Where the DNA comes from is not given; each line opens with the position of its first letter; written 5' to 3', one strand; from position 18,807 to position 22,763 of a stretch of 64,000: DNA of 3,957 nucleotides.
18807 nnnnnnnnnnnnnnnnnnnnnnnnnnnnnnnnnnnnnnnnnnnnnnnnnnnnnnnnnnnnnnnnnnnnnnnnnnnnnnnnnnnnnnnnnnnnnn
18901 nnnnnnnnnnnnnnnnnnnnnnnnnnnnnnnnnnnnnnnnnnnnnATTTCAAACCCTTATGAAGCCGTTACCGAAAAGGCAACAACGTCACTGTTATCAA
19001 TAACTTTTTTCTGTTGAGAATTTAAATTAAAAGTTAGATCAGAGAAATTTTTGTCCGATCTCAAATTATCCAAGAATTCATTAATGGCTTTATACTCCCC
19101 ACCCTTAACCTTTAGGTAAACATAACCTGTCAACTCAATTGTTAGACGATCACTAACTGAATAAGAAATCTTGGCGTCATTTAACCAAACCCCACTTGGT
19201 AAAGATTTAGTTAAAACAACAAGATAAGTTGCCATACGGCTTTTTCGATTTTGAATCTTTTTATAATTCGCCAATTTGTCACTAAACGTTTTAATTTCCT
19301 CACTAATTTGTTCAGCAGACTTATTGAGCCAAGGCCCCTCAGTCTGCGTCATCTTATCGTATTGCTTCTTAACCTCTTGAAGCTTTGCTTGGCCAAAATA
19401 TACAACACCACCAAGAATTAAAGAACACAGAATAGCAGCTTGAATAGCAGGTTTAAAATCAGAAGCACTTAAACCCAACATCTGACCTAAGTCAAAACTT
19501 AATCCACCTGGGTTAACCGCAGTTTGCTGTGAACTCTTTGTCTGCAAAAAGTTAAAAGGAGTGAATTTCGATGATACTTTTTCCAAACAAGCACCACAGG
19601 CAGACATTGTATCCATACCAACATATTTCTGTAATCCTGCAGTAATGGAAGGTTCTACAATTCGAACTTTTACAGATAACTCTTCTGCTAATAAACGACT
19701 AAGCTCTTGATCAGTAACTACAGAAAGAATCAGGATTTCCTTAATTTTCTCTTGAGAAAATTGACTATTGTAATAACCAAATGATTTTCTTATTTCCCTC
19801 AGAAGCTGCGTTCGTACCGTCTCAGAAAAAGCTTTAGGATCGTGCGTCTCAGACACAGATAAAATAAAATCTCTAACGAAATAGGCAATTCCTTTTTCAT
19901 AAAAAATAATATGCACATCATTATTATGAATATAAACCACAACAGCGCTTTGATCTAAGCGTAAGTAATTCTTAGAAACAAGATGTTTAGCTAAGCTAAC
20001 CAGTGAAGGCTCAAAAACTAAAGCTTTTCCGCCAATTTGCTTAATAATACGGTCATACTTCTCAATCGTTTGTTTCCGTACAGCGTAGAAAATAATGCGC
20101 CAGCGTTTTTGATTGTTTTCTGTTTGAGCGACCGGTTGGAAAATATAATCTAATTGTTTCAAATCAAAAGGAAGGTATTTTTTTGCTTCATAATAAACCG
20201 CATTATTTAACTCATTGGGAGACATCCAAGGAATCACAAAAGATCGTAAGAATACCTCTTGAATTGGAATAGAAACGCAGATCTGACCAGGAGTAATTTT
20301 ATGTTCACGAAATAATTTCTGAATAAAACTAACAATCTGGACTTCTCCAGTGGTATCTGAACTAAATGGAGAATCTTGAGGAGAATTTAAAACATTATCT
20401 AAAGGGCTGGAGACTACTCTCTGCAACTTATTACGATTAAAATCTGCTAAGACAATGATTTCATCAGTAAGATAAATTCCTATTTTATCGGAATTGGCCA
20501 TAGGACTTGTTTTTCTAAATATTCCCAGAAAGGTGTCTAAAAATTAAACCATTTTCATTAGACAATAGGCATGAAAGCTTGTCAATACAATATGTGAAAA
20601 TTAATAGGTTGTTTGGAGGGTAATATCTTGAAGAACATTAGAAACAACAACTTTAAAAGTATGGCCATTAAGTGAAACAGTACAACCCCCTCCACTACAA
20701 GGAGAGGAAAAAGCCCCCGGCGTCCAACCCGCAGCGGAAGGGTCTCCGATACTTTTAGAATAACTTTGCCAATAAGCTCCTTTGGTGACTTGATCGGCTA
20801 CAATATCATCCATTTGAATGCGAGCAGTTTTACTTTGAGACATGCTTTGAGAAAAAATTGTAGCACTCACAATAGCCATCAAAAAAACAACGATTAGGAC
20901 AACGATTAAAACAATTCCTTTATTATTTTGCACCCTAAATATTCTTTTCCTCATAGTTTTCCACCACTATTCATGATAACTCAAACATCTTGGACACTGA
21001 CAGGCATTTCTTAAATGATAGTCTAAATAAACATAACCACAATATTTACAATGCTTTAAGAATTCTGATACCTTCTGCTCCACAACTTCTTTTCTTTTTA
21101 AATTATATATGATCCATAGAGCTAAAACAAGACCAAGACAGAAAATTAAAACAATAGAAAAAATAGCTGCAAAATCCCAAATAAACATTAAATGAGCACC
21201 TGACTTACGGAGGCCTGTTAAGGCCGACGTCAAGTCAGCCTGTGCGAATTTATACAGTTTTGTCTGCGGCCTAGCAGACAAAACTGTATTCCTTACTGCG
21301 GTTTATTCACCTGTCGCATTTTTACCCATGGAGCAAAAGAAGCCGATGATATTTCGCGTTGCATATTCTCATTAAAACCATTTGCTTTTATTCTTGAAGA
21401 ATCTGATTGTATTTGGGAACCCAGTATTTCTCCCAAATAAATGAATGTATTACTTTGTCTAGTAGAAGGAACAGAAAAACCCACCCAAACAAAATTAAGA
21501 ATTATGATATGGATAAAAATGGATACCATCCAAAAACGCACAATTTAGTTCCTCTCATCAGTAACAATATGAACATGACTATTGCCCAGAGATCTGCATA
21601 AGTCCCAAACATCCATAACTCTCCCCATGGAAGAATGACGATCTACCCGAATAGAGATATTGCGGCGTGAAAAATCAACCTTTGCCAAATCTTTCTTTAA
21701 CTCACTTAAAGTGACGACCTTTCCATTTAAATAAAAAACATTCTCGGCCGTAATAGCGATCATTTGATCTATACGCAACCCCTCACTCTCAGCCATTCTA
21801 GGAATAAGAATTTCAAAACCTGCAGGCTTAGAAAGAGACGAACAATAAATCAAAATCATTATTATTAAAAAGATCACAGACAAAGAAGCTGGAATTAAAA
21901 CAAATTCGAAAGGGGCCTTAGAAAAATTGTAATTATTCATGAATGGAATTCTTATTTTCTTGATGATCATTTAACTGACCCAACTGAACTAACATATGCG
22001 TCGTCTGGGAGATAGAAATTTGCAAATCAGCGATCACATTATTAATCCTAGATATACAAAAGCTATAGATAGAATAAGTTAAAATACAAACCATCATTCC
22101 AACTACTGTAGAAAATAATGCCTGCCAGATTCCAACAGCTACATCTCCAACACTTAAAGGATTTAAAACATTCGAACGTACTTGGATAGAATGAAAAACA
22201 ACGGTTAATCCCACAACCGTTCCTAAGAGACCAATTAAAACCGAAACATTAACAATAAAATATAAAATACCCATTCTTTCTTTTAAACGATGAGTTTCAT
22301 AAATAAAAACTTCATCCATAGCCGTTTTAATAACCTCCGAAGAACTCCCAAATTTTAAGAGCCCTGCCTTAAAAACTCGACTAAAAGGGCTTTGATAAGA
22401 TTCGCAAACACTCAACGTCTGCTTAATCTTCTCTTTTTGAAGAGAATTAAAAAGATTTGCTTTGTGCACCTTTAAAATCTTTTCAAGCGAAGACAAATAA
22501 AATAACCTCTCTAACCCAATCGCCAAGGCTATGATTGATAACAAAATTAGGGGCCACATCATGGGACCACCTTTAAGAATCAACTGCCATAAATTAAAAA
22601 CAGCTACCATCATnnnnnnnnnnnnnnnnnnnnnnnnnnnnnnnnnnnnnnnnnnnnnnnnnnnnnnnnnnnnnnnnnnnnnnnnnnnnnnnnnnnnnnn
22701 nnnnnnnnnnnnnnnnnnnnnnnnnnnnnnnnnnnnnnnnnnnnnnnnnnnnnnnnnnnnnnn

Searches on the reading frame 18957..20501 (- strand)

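Call 8: search_protein_families(library=pfam, proteins=[window:18957-20501:-], max_evalue=0.01)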
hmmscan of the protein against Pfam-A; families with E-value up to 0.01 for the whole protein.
window:18957-20501:- (514 aa): 2 families
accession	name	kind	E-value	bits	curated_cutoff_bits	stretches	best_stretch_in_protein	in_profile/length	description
PF11104.14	PilM_2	-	2.4e-10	40.3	27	1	55-163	46-155/340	Type IV pilus assembly protein PilM;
PF05137.18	PilN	-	5.5e-06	26.8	22.8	1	430-513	6-76/78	Fimbrial assembly protein (PilN)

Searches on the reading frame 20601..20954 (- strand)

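Call 8: search_protein_families(library=pfam, proteins=[window:20601-20954:-], max_evalue=0.01)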
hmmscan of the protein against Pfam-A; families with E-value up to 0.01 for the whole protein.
window:20601-20954:- (117 aa): 2 families
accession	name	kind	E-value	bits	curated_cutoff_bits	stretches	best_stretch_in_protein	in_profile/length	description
PF07790.16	Pilin_N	-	0.0014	19.9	25.2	1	13-49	8-43/78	Archaeal Type IV pilin, N-terminal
PF14341.11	PilX_N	-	0.0021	18.4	25.5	1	12-53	1-42/51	PilX N-terminal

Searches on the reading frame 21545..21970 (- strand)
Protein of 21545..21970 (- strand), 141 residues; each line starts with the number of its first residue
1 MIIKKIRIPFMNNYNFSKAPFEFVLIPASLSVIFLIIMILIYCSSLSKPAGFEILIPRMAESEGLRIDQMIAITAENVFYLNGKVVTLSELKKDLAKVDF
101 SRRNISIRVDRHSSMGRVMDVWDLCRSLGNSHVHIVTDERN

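Call 11: search_protein_families(library=pfam, proteins=[window:21545-21970:-], max_evalue=0.001)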
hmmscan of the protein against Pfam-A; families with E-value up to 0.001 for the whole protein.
window:21545-21970:- (141 aa): 1 family
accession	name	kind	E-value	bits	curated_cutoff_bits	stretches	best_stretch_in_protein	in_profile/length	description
PF02472.21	ExbD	-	3.4e-13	50.2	25.4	1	32-138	16-126/128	Biopolymer transport protein ExbD/TolR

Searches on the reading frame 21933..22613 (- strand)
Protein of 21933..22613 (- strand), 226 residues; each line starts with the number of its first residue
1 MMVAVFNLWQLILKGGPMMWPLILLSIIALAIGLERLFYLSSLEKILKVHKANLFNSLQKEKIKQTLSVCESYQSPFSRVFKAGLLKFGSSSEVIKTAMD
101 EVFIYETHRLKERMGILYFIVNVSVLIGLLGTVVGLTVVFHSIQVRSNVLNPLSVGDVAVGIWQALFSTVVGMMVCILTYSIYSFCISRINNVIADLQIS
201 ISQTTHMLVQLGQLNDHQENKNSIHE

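Call 11: search_protein_families(library=pfam, proteins=[window:21933-22613:-], max_evalue=0.001)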
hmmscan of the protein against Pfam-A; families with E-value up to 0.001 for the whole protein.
window:21933-22613:- (226 aa): 1 family
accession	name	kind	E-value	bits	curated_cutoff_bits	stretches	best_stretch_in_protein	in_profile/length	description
PF01618.21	MotA_ExbB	-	5.2e-22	78.4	22.9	1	74-198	3-126/127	MotA/TolQ/ExbB proton channel family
